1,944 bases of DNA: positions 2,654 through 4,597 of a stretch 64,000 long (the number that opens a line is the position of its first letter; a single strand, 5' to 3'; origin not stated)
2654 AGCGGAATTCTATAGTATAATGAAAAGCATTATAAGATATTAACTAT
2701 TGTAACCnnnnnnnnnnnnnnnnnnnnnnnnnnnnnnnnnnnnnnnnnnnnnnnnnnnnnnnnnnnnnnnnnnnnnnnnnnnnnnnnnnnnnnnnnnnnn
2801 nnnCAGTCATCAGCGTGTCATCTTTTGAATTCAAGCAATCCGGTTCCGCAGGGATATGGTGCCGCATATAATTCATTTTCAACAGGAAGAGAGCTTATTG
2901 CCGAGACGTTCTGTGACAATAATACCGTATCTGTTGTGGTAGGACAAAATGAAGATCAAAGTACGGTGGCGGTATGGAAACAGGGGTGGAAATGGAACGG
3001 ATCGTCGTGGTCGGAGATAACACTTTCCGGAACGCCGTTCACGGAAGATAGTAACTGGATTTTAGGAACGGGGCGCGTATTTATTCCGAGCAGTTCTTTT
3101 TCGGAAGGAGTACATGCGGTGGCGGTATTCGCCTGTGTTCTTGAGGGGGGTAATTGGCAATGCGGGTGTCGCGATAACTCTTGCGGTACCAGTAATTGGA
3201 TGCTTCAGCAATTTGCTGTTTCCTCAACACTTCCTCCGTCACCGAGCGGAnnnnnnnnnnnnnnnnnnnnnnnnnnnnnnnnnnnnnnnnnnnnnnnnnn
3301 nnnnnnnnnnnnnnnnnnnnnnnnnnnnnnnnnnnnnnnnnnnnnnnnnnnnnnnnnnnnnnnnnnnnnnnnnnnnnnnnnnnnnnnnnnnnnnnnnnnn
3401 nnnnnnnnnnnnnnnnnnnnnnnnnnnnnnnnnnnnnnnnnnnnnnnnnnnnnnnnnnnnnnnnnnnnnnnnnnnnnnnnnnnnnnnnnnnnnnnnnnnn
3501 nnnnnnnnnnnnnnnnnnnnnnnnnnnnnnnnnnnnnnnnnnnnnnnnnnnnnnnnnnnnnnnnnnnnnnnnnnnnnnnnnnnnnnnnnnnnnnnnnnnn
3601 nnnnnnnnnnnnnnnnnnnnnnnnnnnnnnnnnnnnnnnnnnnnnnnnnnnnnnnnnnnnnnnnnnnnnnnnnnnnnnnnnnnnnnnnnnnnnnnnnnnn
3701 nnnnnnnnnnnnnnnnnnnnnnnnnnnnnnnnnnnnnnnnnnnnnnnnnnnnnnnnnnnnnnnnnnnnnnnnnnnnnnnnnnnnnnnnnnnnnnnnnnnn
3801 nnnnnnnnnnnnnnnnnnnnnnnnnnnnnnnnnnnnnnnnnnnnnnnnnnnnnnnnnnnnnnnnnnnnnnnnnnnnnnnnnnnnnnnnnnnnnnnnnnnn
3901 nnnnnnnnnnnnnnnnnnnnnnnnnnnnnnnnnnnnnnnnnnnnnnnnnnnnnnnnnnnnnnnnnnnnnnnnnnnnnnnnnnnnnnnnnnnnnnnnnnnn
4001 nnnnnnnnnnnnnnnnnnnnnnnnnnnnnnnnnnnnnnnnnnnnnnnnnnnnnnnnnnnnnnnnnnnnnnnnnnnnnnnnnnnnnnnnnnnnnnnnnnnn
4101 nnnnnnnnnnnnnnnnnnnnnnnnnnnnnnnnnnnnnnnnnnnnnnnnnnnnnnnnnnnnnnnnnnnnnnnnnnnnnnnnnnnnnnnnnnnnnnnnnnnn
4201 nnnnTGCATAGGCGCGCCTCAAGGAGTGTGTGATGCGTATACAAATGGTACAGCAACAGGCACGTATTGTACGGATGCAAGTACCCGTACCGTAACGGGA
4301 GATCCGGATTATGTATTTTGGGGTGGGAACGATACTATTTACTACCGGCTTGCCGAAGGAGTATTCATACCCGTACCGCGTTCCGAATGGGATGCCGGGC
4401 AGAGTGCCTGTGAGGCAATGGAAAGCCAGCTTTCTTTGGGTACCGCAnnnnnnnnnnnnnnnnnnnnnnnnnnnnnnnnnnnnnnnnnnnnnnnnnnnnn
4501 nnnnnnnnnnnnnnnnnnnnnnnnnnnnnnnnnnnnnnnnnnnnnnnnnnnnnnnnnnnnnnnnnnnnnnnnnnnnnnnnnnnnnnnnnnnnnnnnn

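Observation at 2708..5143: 811-aa secreted protein built from eight tandem ~80-aa four-cysteine repeats with recent DNA-level homogenisation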

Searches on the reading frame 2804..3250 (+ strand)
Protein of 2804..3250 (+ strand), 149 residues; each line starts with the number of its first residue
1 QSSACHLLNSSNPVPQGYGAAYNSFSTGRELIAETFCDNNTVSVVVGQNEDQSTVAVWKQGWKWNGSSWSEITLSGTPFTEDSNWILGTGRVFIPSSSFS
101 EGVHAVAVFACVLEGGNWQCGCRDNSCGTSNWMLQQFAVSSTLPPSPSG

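Call 34: search_solved_structures(query=A3, max_evalue=1)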
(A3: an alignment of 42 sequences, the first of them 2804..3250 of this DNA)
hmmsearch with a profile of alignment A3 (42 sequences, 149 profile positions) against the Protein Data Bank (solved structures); distinct sequences matched with E-value up to 1: 1.
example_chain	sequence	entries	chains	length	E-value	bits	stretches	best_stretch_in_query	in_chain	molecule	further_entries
2e0o_A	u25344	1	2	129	0.094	15.7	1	3-52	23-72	Ribonuclease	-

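Call 36: find_homologous_proteins(query=A3, max_evalue=0.00001)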
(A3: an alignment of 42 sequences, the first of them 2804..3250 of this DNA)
Query A3 (42 sequences) (149 aa, profile of the alignment): 53 proteins with E <= 0.00001 among 3118 candidates.
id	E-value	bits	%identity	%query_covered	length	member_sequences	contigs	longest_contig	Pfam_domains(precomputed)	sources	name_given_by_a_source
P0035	2.5e-44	169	36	87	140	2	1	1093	-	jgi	jgi:hypothetical protein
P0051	1.0e-43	167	28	94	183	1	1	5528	-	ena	-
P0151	8.6e-42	160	39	92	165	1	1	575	-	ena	-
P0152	8.0e-41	157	26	91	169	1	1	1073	-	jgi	jgi:hypothetical protein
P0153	2.0e-39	153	38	88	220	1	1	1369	PF14099.14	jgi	jgi:hypothetical protein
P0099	1.2e-38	150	35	88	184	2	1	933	-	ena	-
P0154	2.1e-38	149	26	91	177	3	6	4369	-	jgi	jgi:hypothetical protein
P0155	1.3e-37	147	32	81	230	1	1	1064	-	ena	-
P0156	1.6e-36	143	24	91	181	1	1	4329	-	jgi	jgi:hypothetical protein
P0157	4.2e-36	142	27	90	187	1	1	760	-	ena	-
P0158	8.7e-36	141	35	84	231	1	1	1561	-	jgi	jgi:hypothetical protein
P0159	4.1e-35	139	37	91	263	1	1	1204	-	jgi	-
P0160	7.8e-35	138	23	90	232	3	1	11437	PF13385.14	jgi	jgi:hypothetical protein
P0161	8.8e-35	138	33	88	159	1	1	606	-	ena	-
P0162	1.0e-34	137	31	91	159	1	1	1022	-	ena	-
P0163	4.9e-34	135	25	90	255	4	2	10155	-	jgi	jgi:hypothetical protein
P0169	1.3e-30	124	29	78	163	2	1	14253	-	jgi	jgi:hypothetical protein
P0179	9.5e-25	105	28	91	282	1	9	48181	-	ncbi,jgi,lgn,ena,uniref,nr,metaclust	ncbi:MAG: hypothetical protein A3C84_03260 [Candidatus Ryanbacteria bacterium RIFCSPHIGHO2_02_FULL_4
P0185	1.4e-22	98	26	73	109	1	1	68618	-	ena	-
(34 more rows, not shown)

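Call 42: predict_structure(alignment_id=A3)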
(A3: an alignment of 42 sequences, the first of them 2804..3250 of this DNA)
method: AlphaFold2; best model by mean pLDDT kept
length: 149 residues; sequences in the alignment: 42
mean_pLDDT: 95.0   pTM: 0.87
mean pLDDT of the five models: 95.0, 94.9, 94.4, 94.2, 93.2
residues with pLDDT >= 90: 136; 70-90: 9; 50-70: 4; < 50: 0
segments of 3 or more residues with pLDDT < 50: none
pLDDT, mean of each block of 10 residues (from residue 1): 94 97 96 96 96 96 97 98 98 96 97 97 96 97 72
secondary structure, 60 per line:
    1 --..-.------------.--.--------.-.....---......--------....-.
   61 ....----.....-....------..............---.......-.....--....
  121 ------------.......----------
elements in order: E33-37 E41-46 E55-58 E60-64 E69-73 E75-78 E85-95 E102-108 E110-114 E117-120 E133-139

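Call 63: find_encoding_contigs(protein=P0179, flank=8000, max_places=3)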
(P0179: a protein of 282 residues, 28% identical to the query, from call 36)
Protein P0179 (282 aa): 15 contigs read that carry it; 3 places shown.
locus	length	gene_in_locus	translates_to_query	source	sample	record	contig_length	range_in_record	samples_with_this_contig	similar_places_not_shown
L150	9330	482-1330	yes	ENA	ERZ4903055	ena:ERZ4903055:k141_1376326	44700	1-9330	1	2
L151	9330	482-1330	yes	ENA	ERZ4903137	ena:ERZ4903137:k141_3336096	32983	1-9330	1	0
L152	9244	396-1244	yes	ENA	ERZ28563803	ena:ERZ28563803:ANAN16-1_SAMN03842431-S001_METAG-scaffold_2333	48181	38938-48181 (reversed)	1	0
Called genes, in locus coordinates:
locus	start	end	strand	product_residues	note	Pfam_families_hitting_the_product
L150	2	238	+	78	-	?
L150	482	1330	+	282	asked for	-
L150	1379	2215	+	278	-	-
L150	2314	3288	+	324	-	PF01820:Dala_Dala_lig_N, PF07478:Dala_Dala_lig_C, PF02655:ATP-grasp_3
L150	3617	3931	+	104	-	PF01371:Trp_repressor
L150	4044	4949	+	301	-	-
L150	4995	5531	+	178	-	PF00702:Hydrolase (faint)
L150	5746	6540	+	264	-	PF00106:adh_short, PF08659:KR, PF23441:SDR (weak), PF13561:adh_short_C2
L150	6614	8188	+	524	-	PF07250:Glyoxal_oxid_N, PF25210:Kelch_FKB95 (faint), PF01344:Kelch_1 (faint), PF13418:Beta-prop_TYW4 (faint), PF07250:Glyoxal_oxid_N (weak), PF09118:GO-like_E_set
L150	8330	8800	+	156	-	PF00856:SET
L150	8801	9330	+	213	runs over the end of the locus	-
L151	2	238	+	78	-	?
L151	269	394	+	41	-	-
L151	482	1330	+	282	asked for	-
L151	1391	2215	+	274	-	-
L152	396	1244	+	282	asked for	-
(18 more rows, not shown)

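Call 64: find_encoding_contigs(protein=P0185, flank=8000, max_places=2)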
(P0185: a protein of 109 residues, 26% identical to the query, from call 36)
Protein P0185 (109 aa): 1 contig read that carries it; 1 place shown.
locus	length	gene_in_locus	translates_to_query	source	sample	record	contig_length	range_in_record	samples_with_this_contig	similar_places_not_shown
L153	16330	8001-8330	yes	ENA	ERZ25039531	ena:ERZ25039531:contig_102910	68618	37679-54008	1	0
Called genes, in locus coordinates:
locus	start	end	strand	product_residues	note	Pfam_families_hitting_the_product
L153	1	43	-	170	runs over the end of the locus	-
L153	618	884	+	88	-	-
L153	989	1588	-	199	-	PF13613:HTH_Tnp_4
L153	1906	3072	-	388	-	PF13546:DDE_5 (faint)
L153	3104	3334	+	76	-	-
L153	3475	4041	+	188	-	-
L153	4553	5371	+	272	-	-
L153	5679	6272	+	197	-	-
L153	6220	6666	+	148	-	-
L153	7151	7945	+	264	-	-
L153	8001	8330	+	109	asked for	-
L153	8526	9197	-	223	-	-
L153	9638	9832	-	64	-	-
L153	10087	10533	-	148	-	PF00011:HSP20, PF17886:ArsA_HSP20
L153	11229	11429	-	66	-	PF00313:CSD, PF08206:OB_RNB (faint)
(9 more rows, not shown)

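Call 67: search_protein_families(library=ncbifam, alignment_id=A3, max_evalue=0.01)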
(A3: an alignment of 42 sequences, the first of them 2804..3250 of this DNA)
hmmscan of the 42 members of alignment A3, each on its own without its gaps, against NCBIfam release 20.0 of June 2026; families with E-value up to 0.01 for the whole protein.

A. member 1, window:2804-3250:+ (149 aa): 0 families

B. families by the number of members that match (of 42 scanned): 4 families
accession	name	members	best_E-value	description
TIGR02299.1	HpaE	1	0.00046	5-carboxymethyl-2-hydroxymuconate semialdehyde dehydrogenase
NF006916.0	PRK09407.1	1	0.0017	succinic semialdehyde dehydrogenase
NF052447.1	PknI_Rv2253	1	0.0029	Rv2253/PknI dimerization domain-containing protein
TIGR03216.1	OH_muco_semi_DH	1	0.0066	2-hydroxymuconic semialdehyde dehydrogenase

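Call 80: find_encoding_contigs(protein=P0169, flank=7000, max_places=1)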
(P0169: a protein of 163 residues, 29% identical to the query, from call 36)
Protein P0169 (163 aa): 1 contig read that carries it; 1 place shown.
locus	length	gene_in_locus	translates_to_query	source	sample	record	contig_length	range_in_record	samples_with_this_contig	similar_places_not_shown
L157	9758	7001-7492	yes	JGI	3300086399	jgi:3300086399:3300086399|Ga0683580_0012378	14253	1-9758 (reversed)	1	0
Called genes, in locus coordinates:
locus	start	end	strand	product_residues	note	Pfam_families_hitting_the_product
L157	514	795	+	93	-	-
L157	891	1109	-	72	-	-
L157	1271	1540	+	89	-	-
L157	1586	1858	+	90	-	-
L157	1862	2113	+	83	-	PF07927:HicA_toxin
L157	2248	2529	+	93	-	PF01954:AF2212-like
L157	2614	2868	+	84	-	-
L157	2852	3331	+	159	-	PF01850:PIN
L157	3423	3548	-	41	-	-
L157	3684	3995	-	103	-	-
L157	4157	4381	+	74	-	-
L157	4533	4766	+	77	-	-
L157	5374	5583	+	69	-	-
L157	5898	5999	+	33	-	-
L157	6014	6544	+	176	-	PF07452:CHRD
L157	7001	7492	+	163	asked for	-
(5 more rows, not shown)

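Call 81: find_encoding_contigs(protein=P0160, flank=7000, max_places=1)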
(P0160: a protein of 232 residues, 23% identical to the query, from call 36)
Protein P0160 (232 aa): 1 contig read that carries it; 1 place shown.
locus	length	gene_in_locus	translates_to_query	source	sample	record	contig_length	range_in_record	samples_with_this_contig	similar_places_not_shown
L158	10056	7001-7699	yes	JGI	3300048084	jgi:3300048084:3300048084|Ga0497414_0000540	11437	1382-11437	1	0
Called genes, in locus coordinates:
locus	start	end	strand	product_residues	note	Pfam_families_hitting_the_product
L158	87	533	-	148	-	-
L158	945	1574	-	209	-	PF07978:NIPSNAP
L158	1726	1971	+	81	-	-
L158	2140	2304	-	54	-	-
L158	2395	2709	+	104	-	-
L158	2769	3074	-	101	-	-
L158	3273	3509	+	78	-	PF16277:DUF4926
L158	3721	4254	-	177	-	-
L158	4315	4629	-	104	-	PF00561:Abhydrolase_1, PF12697:Abhydrolase_6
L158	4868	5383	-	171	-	-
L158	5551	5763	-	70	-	-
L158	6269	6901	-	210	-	PF06439:3keto-disac_hyd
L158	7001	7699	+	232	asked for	PF13385:Laminin_G_3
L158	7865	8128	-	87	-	-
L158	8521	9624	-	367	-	PF08240:ADH_N, PF16912:Glu_dehyd_C, PF00107:ADH_zinc_N, PF13602:ADH_zinc_N_2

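Call 82: find_encoding_contigs(protein=P0163, flank=7000, max_places=1)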
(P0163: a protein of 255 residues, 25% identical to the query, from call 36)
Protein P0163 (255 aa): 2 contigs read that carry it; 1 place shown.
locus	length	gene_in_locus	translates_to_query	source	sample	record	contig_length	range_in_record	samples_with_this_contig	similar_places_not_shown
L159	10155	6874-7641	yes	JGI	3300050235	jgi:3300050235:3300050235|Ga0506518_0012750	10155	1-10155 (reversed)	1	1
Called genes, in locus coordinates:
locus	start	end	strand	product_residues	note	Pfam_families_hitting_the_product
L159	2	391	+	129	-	?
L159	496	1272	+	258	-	PF00005:ABC_tran, PF13304:AAA_21 (faint), PF12399:BCA_ABC_TP_C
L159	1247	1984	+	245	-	PF09818:ABC_ATPase (faint), PF00005:ABC_tran, PF13304:AAA_21 (faint)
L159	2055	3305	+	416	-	PF00266:Aminotran_5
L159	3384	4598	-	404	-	PF01946:Thi4 (weak), PF00890:FAD_binding_2 (weak), PF01134:GIDA (weak), PF01266:DAO (weak), PF01494:FAD_binding_3 (weak), PF03486:HI0933_like (weak), PF05834:Lycopene_cycl (weak), PF07992:Pyr_redox_2, +3 more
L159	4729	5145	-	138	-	PF02681:DUF212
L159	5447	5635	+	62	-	-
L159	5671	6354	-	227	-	PF02543:Carbam_trans_N (weak)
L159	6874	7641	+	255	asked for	-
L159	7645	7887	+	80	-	-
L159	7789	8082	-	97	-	-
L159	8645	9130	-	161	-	-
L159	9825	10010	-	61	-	-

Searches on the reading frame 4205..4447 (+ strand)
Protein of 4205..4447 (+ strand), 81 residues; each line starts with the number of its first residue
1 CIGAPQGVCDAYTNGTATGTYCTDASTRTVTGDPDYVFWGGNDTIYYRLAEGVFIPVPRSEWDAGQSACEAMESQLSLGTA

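Call 12: find_homologous_proteins(query=A1, max_evalue=0.01)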
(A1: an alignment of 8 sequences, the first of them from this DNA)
Query A1 (8 sequences): 84 candidates shared short words with the query, none scored E <= 0.01.

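Call 35: find_related_loci(query=A1, collection=genome_contigs, flank=6000)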
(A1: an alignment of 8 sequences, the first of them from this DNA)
Query A1 (81 aa) in genome_contigs; peptide patterns used: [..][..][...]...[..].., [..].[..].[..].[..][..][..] (x = any residue, [..] = any of these).
48 stretches matched a pattern, but none encodes a relative of the query by tblastn (E <= 1e-3).

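Call 37: find_related_loci(query=A1, collection=metagenome_contigs, flank=8000)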
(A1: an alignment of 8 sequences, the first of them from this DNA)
Query A1 (81 aa) in metagenome_contigs; peptide patterns used: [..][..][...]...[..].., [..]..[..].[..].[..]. (x = any residue, [..] = any of these).
115 stretches matched a pattern, but none encodes a relative of the query by tblastn (E <= 1e-3).

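Call 51: predict_structure(alignment_id=A1)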
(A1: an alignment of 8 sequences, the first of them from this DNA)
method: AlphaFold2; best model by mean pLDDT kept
length: 81 residues; sequences in the alignment: 8
mean_pLDDT: 83.7   pTM: 0.64
mean pLDDT of the five models: 83.7, 83.3, 82.8, 82.6, 79.7
residues with pLDDT >= 90: 24; 70-90: 49; 50-70: 5; < 50: 3
segments of 3 or more residues with pLDDT < 50: 79-81
pLDDT, mean of each block of 10 residues (from residue 1): 89 90 81 89 89 89 83 63 45
secondary structure, 60 per line:
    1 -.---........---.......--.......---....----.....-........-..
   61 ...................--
elements in order: H6-13 E17-23 E26-32 E36-39 E44-48 E53-57 H59-79

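Call 58: fold_search(model_id=the predicted structure, library=viral)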
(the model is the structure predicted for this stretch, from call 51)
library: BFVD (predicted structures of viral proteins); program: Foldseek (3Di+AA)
matches with E <= 10: 554; with E <= 0.001: 0
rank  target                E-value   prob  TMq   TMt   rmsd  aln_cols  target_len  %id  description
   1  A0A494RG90            3.8e-01  0.38  0.31  0.33   9.5        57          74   19  (no name in the UniProt tables at hand)
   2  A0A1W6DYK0            4.3e-01  0.12  0.22  0.25   7.7        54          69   18  Uncharacterized protein [Aeromonas phage phiA8-29]
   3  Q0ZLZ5                5.1e-01  0.57  0.31  0.06   5.4        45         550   11  Nicking endonuclease Nt.CviQII [Paramecium bursaria Chlorella virus NY2A]
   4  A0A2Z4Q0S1            5.5e-01  0.80  0.45  0.37   2.8        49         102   26  (no name in the UniProt tables at hand)
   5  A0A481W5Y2            5.8e-01  0.35  0.30  0.19   8.4        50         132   18  Uncharacterized protein [Pseudomonas phage Psa21]
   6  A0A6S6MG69            6.2e-01  0.87  0.47  0.24   2.4        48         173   25  (no name in the UniProt tables at hand)
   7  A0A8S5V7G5            6.6e-01  0.44  0.32  0.25   4.1        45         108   20  Helix-turn-helix domain protein [Myoviridae sp. ctCpP1]
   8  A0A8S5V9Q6            7.4e-01  0.23  0.29  0.27   7.1        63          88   11  Uncharacterized protein [Ackermannviridae sp. ctUml7]
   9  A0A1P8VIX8            7.9e-01  0.08  0.20  0.10   7.8        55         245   13  Tegument protein [Murid betaherpesvirus 3]
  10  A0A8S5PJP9            8.4e-01  0.20  0.26  0.32   7.2        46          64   17  RNA polymerase III-like protein [Siphoviridae sp. ctOSJ35]
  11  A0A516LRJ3            8.9e-01  0.85  0.44  0.15   1.3        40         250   10  (no name in the UniProt tables at hand)
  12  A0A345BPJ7            8.9e-01  0.23  0.37  0.27  10.4        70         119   10  (no name in the UniProt tables at hand)
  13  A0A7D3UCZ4            9.5e-01  0.20  0.33  0.24   7.5        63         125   11  (no name in the UniProt tables at hand)
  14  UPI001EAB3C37         9.5e-01  0.18  0.29  0.19   9.1        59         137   15  (no name look-up for this kind of identifier)
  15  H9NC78                9.5e-01  0.16  0.32  0.27   7.9        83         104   16  (no name in the UniProt tables at hand)
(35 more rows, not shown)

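Call 60: find_related_loci(query=A1, collection=viral_contigs, flank=5000)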
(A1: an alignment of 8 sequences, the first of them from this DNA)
Query A1 (81 aa) in viral_contigs; peptide patterns used: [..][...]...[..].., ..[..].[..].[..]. (x = any residue, [..] = any of these).
53 stretches matched a pattern, but none encodes a relative of the query by tblastn (E <= 1e-3).

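Call 70: search_protein_families(library=pfam, alignment_id=A1, max_evalue=10)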
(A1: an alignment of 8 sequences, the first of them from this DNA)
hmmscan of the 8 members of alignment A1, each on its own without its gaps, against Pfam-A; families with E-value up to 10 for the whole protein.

A. member 1, seq(81 aa): 1 family
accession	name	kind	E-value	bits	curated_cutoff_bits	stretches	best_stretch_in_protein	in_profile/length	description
PF05305.19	DUF732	-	0.099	13.5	22.4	1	51-78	12-39/72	Protein of unknown function (DUF732)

B. families by the number of members that match (of 8 scanned): 2 families
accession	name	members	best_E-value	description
PF13517.12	FG-GAP_3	1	0.049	FG-GAP-like repeat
PF05305.19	DUF732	1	0.099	Protein of unknown function (DUF732)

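Call 71: search_solved_structures(query=A1, max_evalue=10)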
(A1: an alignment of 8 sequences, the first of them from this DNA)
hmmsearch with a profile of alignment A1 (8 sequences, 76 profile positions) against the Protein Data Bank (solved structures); distinct sequences matched with E-value up to 10: 4.
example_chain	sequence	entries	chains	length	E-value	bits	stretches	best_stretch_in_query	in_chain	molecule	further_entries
4ow4_A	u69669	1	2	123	0.16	15.6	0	6-35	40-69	Beta-terfoil designed by folding nucleus symmetric expansion (""Phifoil"")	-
4hbs_A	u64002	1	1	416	0.33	14.6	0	33-53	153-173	Putative hydrolase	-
8bz2_A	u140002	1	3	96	0.42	14.3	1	28-68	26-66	S-layer homology domain-containing protein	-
8cxa_A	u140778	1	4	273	1.4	12.6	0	42-65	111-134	3-oxoacyl-[acyl-carrier-protein] reductase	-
